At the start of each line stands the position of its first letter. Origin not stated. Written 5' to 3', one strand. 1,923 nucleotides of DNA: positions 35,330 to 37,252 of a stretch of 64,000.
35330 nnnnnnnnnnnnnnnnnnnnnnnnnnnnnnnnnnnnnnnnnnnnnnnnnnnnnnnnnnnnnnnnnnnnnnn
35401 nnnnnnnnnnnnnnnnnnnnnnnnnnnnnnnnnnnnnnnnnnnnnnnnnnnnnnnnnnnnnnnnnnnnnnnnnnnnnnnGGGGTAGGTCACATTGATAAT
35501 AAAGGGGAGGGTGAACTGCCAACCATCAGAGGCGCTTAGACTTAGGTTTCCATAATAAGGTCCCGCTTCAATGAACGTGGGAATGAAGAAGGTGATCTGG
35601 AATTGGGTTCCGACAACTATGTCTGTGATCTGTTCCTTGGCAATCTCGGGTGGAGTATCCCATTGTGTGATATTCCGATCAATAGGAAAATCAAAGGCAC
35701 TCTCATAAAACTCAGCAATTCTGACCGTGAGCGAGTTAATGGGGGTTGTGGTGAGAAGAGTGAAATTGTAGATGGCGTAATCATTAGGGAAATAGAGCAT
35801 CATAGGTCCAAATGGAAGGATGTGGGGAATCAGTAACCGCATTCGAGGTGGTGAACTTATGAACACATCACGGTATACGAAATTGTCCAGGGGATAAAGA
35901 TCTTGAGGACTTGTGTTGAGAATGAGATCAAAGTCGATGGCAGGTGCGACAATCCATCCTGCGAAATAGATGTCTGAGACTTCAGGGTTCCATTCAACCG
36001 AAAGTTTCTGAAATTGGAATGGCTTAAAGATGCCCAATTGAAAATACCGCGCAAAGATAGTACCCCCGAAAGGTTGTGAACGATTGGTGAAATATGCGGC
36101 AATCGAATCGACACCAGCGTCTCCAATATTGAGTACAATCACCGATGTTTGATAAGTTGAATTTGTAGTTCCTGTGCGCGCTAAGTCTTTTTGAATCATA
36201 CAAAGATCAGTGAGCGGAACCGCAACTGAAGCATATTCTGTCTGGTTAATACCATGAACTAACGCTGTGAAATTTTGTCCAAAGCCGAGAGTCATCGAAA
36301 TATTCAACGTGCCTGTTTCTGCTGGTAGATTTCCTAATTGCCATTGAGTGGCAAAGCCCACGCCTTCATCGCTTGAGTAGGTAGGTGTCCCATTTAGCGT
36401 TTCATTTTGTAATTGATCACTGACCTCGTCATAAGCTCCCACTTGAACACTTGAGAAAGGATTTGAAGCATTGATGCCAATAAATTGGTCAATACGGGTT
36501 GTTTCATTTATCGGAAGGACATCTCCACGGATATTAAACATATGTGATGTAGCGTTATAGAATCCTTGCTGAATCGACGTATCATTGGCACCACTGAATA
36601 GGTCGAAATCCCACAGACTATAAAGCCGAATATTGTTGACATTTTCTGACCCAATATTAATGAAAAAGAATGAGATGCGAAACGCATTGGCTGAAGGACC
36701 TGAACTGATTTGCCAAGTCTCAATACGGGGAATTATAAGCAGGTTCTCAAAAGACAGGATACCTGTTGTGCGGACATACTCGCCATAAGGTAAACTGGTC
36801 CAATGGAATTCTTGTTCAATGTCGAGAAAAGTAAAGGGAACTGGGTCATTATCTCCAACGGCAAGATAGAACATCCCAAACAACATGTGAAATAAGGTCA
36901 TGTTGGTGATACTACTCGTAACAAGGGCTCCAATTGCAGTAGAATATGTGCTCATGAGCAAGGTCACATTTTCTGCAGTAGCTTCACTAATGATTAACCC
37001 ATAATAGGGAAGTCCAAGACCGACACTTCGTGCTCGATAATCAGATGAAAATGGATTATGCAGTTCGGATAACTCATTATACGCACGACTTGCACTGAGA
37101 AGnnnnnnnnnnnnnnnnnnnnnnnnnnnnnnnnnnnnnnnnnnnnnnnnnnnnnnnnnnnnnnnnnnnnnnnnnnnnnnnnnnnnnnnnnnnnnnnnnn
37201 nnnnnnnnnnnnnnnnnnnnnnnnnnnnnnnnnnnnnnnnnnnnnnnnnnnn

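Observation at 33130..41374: Tightly coupled ABC operon built around a 1463-aa double-anchored surface protein (subtilase-like head + GldG-like auxiliary module + cytoplasmic coiled-coil tail)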

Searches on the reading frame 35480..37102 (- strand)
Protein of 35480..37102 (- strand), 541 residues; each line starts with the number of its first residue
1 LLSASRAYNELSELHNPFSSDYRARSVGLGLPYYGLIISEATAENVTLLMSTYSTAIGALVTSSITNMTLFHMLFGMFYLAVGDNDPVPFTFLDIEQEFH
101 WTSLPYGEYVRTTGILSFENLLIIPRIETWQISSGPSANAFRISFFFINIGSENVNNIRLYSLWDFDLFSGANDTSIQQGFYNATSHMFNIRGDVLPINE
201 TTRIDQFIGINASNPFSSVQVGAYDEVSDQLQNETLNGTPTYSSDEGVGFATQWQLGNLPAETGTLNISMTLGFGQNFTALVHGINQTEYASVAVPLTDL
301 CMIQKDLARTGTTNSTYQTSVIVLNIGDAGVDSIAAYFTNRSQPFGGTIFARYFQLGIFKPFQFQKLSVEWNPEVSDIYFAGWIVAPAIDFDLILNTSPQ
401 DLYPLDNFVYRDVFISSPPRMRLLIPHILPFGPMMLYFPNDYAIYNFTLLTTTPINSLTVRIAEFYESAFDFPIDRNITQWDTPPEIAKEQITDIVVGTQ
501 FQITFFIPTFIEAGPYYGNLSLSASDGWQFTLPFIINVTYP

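Call 37: predict_structure(alignment_id=A3)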
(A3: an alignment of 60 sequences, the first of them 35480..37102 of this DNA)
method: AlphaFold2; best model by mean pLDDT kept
length: 541 residues; sequences in the alignment: 60
mean_pLDDT: 87.5   pTM: 0.74
mean pLDDT of the five models: 87.5, 87.1, 85.4, 84.8, 83.4
residues with pLDDT >= 90: 300; 70-90: 185; 50-70: 51; < 50: 5
segments of 3 or more residues with pLDDT < 50: 395-397
pLDDT, mean of each block of 10 residues (from residue 1): 66 62 67 82 92 92 87 96 96 93 79 94 96 93 97 96 94 85 93 88 92 93 96 91 94 96 89 96 95 88 91 89 94 93 78 95 95 88 88 55 76 83 83 70 90 92 78 73 89 91 89 88 93 87 70
secondary structure, 60 per line:
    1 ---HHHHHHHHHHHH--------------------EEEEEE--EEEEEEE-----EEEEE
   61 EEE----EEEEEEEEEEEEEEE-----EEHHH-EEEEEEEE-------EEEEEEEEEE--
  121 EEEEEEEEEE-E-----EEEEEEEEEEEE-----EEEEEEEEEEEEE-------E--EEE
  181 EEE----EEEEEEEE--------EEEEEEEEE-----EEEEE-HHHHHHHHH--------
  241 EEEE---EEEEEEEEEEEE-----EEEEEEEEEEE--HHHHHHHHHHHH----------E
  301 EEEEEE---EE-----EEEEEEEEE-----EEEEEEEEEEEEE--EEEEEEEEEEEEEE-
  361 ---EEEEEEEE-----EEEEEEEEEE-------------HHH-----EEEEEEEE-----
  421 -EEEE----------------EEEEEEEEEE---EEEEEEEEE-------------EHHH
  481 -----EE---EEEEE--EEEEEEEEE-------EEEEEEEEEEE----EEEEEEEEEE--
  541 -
elements in order: H4-15 E36-41 E44-50 E56-63 E68-82 E94-101 E109-118 E121-130 E138-149 E155-167 E178-183 E188-195 E204-212 E218-222 H224-232 E241-244 E248-259 E265-275 H278-289 E300-306 E317-325 E331-343 E346-359 E364-371 E377-386 E408-415 E422-425 E442-451 E455-463 E491-495 E498-506 E514-524 E529-538
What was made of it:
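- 35483..37099 (-): Giant protein residues 471-1009: stalk of about five beta-sandwich (Ig/MG-like) domains. This region is specific to the family. AF2 model with pLDDT 87.5, all-beta (call 37).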

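Call 40: search_protein_representatives(protein=window:35480-37102:-)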
Query: 541 residues. Proteins with E-value up to 0.001 (for the whole library): 34; up to 1e-10: 24; up to 1e-30: 10. The best 34 are listed.
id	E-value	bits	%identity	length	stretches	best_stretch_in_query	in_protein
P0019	5.1e-192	655.6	55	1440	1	1-541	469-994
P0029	7.3e-173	592.4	52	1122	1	1-541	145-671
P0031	8.4e-77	275.4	33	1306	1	16-541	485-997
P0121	2.4e-73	264.0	35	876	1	6-541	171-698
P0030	4.0e-70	253.4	32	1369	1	15-541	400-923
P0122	7.2e-52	193.1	29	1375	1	22-541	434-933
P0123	1.8e-47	178.6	28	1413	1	1-466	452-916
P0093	6.5e-39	150.4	29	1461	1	3-480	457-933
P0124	2.3e-32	128.8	26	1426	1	19-461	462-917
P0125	6.8e-31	123.9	27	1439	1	34-475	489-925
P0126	9.2e-29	116.9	28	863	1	8-439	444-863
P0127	2.3e-24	102.3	33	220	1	264-459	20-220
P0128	1.6e-23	99.6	37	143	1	22-161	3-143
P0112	8.1e-23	97.3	32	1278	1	5-462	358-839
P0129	6.6e-19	84.3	29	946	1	30-485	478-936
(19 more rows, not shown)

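Call 41: fold_search(model_id=the predicted structure, library=pdb)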
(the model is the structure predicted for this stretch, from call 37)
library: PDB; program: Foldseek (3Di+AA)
matches with E <= 10: 1526; with E <= 0.001: 205
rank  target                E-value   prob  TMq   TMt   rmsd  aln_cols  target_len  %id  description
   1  4rtd                  3.2e-08  1.00  0.16  0.09  24.7       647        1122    8  Escherichia coli alpha-2-macroglobulin activated by porcine elastase (released 2015-07-15)
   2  9ijj_C                6.7e-08  1.00  0.14  0.08  41.2       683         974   10  In situ structure of the central apparatus in mouse sperm axoneme. (released 2025-06-04)
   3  9ijj_h                1.3e-07  1.00  0.17  0.09  26.5       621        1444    8  In situ structure of the central apparatus in mouse sperm axoneme. (released 2025-06-04)
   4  5a42                  1.5e-07  0.99  0.14  0.06  30.1       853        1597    7  Cryo-EM single particle 3D reconstruction of the native conformation of E. coli alpha-2-macroglobulin (ECAM) (released 2015-07-29)
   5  9ijj_E                4.3e-07  1.00  0.16  0.17  25.5       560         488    9  In situ structure of the central apparatus in mouse sperm axoneme. (released 2025-06-04)
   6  7sqc_F0               4.5e-07  1.00  0.19  0.28  22.2       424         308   11  Ciliary C1 central pair apparatus isolated from Chlamydomonas reinhardtii (released 2022-04-13)
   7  4mmx_A                4.9e-07  0.99  0.15  0.10  26.5       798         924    6  Integrin AlphaVBeta3 ectodomain bound to the tenth domain of Fibronectin (released 2014-03-26)
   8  7sqc_T1               5.4e-07  1.00  0.15  0.15  28.3       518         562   10  Ciliary C1 central pair apparatus isolated from Chlamydomonas reinhardtii (released 2022-04-13)
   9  7sqc_O0               5.7e-07  1.00  0.16  0.08  42.8       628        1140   10  Ciliary C1 central pair apparatus isolated from Chlamydomonas reinhardtii (released 2022-04-13)
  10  8xfo_A                6.0e-07  0.99  0.15  0.12  24.3       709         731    7  Cryo-EM structure of integrin ITGAV, ITGB3 and CYCLO (RGDFK) complex, conformation 2 (released 2024-12-18)
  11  7sqc_T0               6.3e-07  1.00  0.16  0.16  33.0       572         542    8  Ciliary C1 central pair apparatus isolated from Chlamydomonas reinhardtii (released 2022-04-13)
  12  8xfg_A                6.9e-07  0.99  0.16  0.13  24.3       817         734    6  Cryo-EM structure of integrin ITGAV, ITGB3 and CYCLO (RGDFK) complex, conformation 1 (released 2024-12-18)
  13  7sqc_M1               9.7e-07  1.00  0.17  0.17  14.0       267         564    9  Ciliary C1 central pair apparatus isolated from Chlamydomonas reinhardtii (released 2022-04-13)
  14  8wa2_F                9.7e-07  0.99  0.16  0.08  32.5       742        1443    8  cryo-EM structure of native mastigonemes isolated from Chlamydomonas reinhardtii at 3.0 angstrom resolution (released 2024-04-10)
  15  7n6g_4C               1.0e-06  1.00  0.16  0.15  29.9       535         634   10  C1 of central pair (released 2022-05-18)
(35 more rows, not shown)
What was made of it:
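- The stalk region resembles integrin legs and MG-domain arrays (call 41).
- Tried and rejected: Suggested by the top Foldseek hit for the stalk (call 41).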

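Call 77: search_solved_structures(query=window:35480-37102:-, max_evalue=10)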
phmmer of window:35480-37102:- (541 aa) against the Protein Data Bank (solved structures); distinct sequences matched with E-value up to 10: 0.
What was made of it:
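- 35483..37099 (-): No PDB sequence hit (call 77).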
